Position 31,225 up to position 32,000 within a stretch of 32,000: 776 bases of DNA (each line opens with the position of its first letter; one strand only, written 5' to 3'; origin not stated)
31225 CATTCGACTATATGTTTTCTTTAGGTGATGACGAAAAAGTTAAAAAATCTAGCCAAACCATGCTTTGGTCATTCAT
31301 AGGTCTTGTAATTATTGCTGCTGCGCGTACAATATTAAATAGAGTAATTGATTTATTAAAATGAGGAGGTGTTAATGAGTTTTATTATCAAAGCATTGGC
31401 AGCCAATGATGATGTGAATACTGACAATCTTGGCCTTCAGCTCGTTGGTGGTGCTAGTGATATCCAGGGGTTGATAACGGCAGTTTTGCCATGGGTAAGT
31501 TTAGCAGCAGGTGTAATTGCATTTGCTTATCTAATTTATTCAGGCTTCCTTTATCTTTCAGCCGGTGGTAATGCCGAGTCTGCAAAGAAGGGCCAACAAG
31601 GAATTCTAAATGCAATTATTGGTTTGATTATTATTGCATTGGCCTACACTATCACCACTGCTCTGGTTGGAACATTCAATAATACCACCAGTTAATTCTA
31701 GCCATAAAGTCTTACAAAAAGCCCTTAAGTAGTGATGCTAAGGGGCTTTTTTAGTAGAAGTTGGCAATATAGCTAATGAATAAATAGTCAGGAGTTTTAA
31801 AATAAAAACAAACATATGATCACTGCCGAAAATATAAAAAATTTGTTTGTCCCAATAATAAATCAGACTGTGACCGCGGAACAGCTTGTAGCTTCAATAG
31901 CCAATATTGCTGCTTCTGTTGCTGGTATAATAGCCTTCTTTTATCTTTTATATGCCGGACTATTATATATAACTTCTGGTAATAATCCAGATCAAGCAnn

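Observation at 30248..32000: Tandem array of at least five highly diverged TrbC/VirB2-like mini-pilin paralogues running off the window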

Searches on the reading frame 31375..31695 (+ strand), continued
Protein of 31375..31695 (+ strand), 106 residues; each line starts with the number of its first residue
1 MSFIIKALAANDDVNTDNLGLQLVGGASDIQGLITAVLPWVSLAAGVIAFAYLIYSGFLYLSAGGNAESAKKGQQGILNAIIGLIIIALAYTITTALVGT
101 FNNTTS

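Call 71: search_protein_families(library=ncbifam, proteins=[window:31375-31692:+, L005:5785-7431:-, L091:8372-9610:+], max_evalue=0.01)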
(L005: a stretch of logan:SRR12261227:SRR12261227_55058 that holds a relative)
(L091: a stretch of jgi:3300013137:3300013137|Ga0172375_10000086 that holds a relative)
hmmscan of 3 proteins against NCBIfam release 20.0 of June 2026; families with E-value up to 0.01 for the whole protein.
window:31375-31692:+ (106 aa): 1 family
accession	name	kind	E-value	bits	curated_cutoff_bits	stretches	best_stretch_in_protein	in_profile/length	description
NF045849.1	ICE_MMCAP2_0565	equivalog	8.6e-07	28.6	40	1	27-100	6-79/80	Mbov_0395 family pilin-like conjugal transfer protein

L005:5785-7431:- (548 aa): 20 families
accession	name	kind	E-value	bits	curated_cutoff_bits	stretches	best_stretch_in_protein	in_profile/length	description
TIGR02538.1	type_IV_pilB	equivalog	8.5e-147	490.1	675.65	1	17-547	44-563/564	type IV-A pilus assembly ATPase PilB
TIGR02533.1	type_II_gspE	equivalog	9.6e-145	482.9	630.25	1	48-546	5-486/486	type II secretion system ATPase GspE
NF053534.1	T4PilAsmATPsTfpB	equivalog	4.3e-118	395.2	850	1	28-546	77-582/584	type IV pilus assembly ATPase TfpB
NF007755.0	PRK10436.1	equivalog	8.1e-114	380.8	617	1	117-546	51-459/465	type II secretion system protein GspE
NF041000.1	ATPase_ComGA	equivalog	1.5e-75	253.6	300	1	160-423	4-266/267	competence type IV pilus ATPase ComGA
TIGR01420.1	pilT_fam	subfamily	9.7e-52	176.3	319.1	1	159-402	5-242/343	PilT/PilU family type 4a pilus ATPase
TIGR02525.1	plasmid_TraJ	equivalog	5.1e-28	98.1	368.3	1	250-401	119-271/372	plasmid transfer ATPase TraJ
TIGR02524.1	dot_icm_DotB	equivalog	3.6e-21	75.8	463.3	1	275-421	123-278/358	Dot/Icm type IV secretion system ATPase DotB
NF058587.1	archaellum_moto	equivalog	1.3e-16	60.4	550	1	287-400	276-394/527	archaellum flagellar ATPase motor FlaI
TIGR03819.1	heli_sec_ATPase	hypoth_equivalog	7.4e-15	55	373.15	1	202-403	97-301/340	TadA family conjugal transfer-associated ATPase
TIGR02782.1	TrbB_P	equivalog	3.1e-13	49.7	304.55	1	276-400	127-253/303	P-type conjugative transfer ATPase TrbB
NF053672.1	bindosome_BasE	exception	1.3e-11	44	1000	1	288-399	272-388/512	bindosome assembly system ATPase subunit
NF010407.0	PRK13833.1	subfamily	2.5e-11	43.6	499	1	276-400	135-260/323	conjugal transfer protein TrbB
TIGR02788.1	VirB11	equivalog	4.2e-11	42.4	249.95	1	278-402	137-265/308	P-type DNA transfer ATPase VirB11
NF010469.0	PRK13894.1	subfamily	2.2e-09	37.1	508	1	277-400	141-265/320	conjugal transfer ATPase TrbB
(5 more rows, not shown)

L091:8372-9610:+ (413 aa): 2 families
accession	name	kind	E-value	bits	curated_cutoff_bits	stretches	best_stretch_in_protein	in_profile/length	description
NF045849.1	ICE_MMCAP2_0565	equivalog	1.3e-07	31.2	40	1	339-408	10-79/80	Mbov_0395 family pilin-like conjugal transfer protein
NF011835.0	PRK15307.1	equivalog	0.0099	15.4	259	0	175-214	45-85/201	major fimbrial protein StkA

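Call 75: search_protein_families(library=pfam, proteins=[L091:8372-9610:+, L091:7786-8379:+, L007:5109-7244:+, L008:1530-4274:+, L058:7458-9812:+, L011:7551-8762:+, L014:5801-7033:+, L048:5614-9999:+], max_evalue=0.05)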
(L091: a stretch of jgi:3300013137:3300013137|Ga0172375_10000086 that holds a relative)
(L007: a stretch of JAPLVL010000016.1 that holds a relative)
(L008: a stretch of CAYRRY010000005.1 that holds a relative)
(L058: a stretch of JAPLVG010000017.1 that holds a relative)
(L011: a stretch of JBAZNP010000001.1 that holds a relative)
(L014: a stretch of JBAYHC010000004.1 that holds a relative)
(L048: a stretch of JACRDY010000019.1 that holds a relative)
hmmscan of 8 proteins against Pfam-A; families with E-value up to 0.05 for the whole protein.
L091:8372-9610:+ (413 aa): 1 family
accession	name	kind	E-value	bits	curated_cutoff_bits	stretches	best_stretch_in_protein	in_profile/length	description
PF18895.5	T4SS_pilin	-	1.4e-06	28.7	26.6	1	347-404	14-70/71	Type IV secretion system pilin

L091:7786-8379:+ (198 aa): 2 families
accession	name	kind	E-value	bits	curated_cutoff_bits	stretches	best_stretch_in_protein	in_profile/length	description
PF18895.5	T4SS_pilin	-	5.3e-10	39.7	26.6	1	122-188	7-71/71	Type IV secretion system pilin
PF04956.18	TrbC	-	0.0013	19.3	27.9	1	133-184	50-94/98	TrbC/VIRB2 pilin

L007:5109-7244:+ (712 aa): 1 family
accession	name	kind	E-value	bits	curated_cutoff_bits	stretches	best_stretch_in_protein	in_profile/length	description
PF18895.5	T4SS_pilin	-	0.0061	17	26.6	1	644-701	13-69/71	Type IV secretion system pilin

L008:1530-4274:+ (915 aa): 2 families
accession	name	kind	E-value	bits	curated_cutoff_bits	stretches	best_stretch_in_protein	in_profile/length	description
PF18895.5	T4SS_pilin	-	7.3e-08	32.8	26.6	1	839-907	4-71/71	Type IV secretion system pilin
PF19494.5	DUF6029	-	0.023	13.8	27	1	268-359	378-471/538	Family of unknown function (DUF6029)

L058:7458-9812:+ (785 aa): 1 family
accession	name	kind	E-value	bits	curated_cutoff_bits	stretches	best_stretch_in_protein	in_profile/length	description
PF18895.5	T4SS_pilin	-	9.1e-12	45.3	26.6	2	719-780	11-71/71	Type IV secretion system pilin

L011:7551-8762:+ (404 aa): 2 families
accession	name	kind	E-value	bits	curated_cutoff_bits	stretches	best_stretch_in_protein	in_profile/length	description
PF18895.5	T4SS_pilin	-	4.5e-09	36.7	26.6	1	333-392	9-67/71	Type IV secretion system pilin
PF02322.20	Cyt_bd_oxida_II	-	0.024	14.4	35.6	1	308-394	127-209/302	Cytochrome bd terminal oxidase subunit II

L014:5801-7033:+ (411 aa): 1 family
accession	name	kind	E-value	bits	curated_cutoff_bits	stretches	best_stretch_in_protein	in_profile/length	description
PF18895.5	T4SS_pilin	-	8.7e-07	29.4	26.6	1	342-400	12-69/71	Type IV secretion system pilin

L048:5614-9999:+ (1462 aa): 4 families
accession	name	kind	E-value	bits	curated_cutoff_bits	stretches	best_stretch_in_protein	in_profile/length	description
PF01833.30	TIG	-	1e-22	80.3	20.9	3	835-933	1-83/84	IPT/TIG domain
PF18895.5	T4SS_pilin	-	9.9e-09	35.6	26.6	1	57-119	10-71/71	Type IV secretion system pilin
PF13948.11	DUF4215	-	2.8e-06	27.9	27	2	283-312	18-46/47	Domain of unknown function (DUF4215)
PF13205.12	Big_5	-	3.7e-05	24.8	23.6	1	1170-1251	20-90/105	Bacterial Ig-like domain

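Call 76: search_protein_representatives(alignment_id=A2)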
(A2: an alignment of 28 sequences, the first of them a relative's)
Query: 28 sequences, 105 profile positions. Proteins with E-value up to 0.001 (for the whole library): 63587; up to 1e-10: 12450; up to 1e-30: 48. The best 150 are listed.
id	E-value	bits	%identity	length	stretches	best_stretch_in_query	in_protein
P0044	1.1e-76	269.8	-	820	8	33-101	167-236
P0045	1.2e-64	231.1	-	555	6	8-99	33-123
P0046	2.9e-64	229.8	-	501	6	21-100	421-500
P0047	7.3e-61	218.9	-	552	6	26-102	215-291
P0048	3.2e-55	200.7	-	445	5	26-97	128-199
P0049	3.0e-47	175.2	-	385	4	24-99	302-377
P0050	1.1e-46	173.3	-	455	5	22-90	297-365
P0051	2.6e-46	172.1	-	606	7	25-99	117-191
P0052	2.1e-43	162.8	-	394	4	29-100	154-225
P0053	7.3e-40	151.4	-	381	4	28-99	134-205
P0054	2.0e-39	150.0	-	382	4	26-101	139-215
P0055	9.8e-39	147.8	-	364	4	14-102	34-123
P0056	1.3e-38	147.4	-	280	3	25-103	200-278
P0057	5.3e-38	145.4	-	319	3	34-102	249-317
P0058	1.5e-37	144.0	-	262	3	25-98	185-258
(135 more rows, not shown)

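Call 77: find_encoding_contigs(protein=P0040, flank=10000, max_places=3)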
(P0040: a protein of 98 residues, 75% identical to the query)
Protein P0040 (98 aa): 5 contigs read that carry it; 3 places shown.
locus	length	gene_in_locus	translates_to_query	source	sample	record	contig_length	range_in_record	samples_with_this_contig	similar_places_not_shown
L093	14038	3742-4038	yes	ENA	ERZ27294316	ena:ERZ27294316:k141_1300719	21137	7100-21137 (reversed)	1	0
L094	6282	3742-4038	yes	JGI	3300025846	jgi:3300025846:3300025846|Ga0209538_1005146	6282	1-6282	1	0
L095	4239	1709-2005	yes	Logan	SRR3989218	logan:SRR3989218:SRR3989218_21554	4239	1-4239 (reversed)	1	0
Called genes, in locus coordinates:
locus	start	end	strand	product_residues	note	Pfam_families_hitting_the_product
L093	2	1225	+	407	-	?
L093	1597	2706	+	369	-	PF00712:DNA_pol3_beta, PF02767:DNA_pol3_beta_2, PF02768:DNA_pol3_beta_3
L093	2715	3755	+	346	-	PF02463:SMC_N, PF13175:AAA_15, PF13476:AAA_23, PF13555:AAA_29 (weak), PF13304:AAA_21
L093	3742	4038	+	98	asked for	PF05258:DciA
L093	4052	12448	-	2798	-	-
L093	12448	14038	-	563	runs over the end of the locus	PF01551:Peptidase_M23 (weak)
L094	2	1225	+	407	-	?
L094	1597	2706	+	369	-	PF00712:DNA_pol3_beta, PF02767:DNA_pol3_beta_2, PF02768:DNA_pol3_beta_3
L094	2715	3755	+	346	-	PF02463:SMC_N, PF13175:AAA_15, PF13476:AAA_23, PF13555:AAA_29 (weak), PF13304:AAA_21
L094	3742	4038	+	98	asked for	PF05258:DciA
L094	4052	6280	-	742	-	?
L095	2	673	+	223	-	?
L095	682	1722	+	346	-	PF02463:SMC_N, PF13175:AAA_15, PF13476:AAA_23, PF13555:AAA_29 (weak), PF13304:AAA_21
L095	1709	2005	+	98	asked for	PF05258:DciA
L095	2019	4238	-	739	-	?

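Call 79: find_related_loci(query=A4, collection=metagenome_contigs, flank=10000)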
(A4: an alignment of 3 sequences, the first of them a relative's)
Query A4 (521 aa) in metagenome_contigs; peptide patterns used: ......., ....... (x = any residue, [..] = any of these).
97 stretches matched a pattern; 1 encode a relative of the query (tblastn E <= 1e-3); 1 distinct loci.
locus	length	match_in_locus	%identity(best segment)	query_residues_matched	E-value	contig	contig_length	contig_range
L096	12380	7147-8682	65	3-519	0e+0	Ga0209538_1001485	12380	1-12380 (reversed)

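Call 81: search_protein_families(library=pfam, proteins=[L096:173-988:+, L096:1058-1474:+, L096:1493-2458:+, L096:2461-4311:+, L096:4316-5584:+, L096:5632-6888:+, L096:7000-8688:+], max_evalue=0.01)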
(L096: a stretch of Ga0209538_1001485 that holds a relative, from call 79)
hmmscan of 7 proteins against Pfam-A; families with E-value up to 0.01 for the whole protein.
L096:173-988:+ (272 aa): 0 families

L096:1058-1474:+ (139 aa): 3 families
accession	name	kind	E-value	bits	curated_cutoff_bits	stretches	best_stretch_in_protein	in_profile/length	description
PF12666.12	PrgI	-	2.7e-10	41.1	27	1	4-88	1-90/91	PrgI family protein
PF24284.1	DUF7472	-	0.0089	16.6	27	0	20-60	17-56/65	Family of unknown function (DUF7472)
PF12648.12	TcpE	-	0.0096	16.8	29.9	0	18-85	23-92/100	TcpE family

L096:1493-2458:+ (322 aa): 0 families

L096:2461-4311:+ (617 aa): 4 families
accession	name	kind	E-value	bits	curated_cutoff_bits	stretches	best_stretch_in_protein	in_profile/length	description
PF19044.6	P-loop_TraG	-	8.4e-30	104.2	25.8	1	276-577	27-343/413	TraG P-loop domain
PF12846.13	AAA_10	-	1e-09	38.4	27.5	2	277-322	20-65/362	AAA-like domain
PF01935.23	DUF87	-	3.5e-08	34.3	23.2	1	283-471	28-198/220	Helicase HerA, central domain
PF05655.16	AvrD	-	0.0084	16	25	0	119-178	135-192/331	Pseudomonas avirulence D protein (AvrD)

L096:4316-5584:+ (423 aa): 1 family
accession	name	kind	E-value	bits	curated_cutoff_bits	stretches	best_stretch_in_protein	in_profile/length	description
PF03411.18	Peptidase_M74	-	2.4e-12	47.4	25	1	272-345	12-93/240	Penicillin-insensitive murein endopeptidase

L096:5632-6888:+ (419 aa): 4 families
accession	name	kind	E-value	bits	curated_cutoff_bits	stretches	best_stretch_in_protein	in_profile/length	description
PF07676.18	PD40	-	3.2e-07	30.6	20.9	0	199-219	7-27/38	WD40-like Beta Propeller Repeat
PF25174.1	Beta-prop_THOC3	-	3.7e-07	29.9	305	1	277-368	73-156/272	THOC3 beta-propeller domain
PF20981.2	AAR2_1st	-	0.0073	16.9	23.6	0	39-88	9-56/134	AAR2 N-terminal domain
PF23389.1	Beta-prop_WDR19_1st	-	0.008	15.7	27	0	321-380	18-75/325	WDR19 first beta-propeller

L096:7000-8688:+ (563 aa): 1 family
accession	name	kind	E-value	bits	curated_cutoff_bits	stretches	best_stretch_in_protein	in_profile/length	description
PF01551.29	Peptidase_M23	-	5.8e-06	26.9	28.7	1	443-524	4-85/96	Peptidase family M23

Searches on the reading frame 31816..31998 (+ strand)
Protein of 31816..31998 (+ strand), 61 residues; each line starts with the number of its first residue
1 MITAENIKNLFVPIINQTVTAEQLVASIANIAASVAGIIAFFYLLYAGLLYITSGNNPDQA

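Call 3: search_protein_families(library=pfam, proteins=[window:31816-31998:+], max_evalue=1)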
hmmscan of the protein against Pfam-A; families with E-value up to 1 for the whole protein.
window:31816-31998:+ (61 aa): 1 family
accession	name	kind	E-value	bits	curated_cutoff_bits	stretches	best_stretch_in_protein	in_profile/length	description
PF18895.5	T4SS_pilin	-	0.00018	21.9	26.6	1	21-60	5-43/71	Type IV secretion system pilin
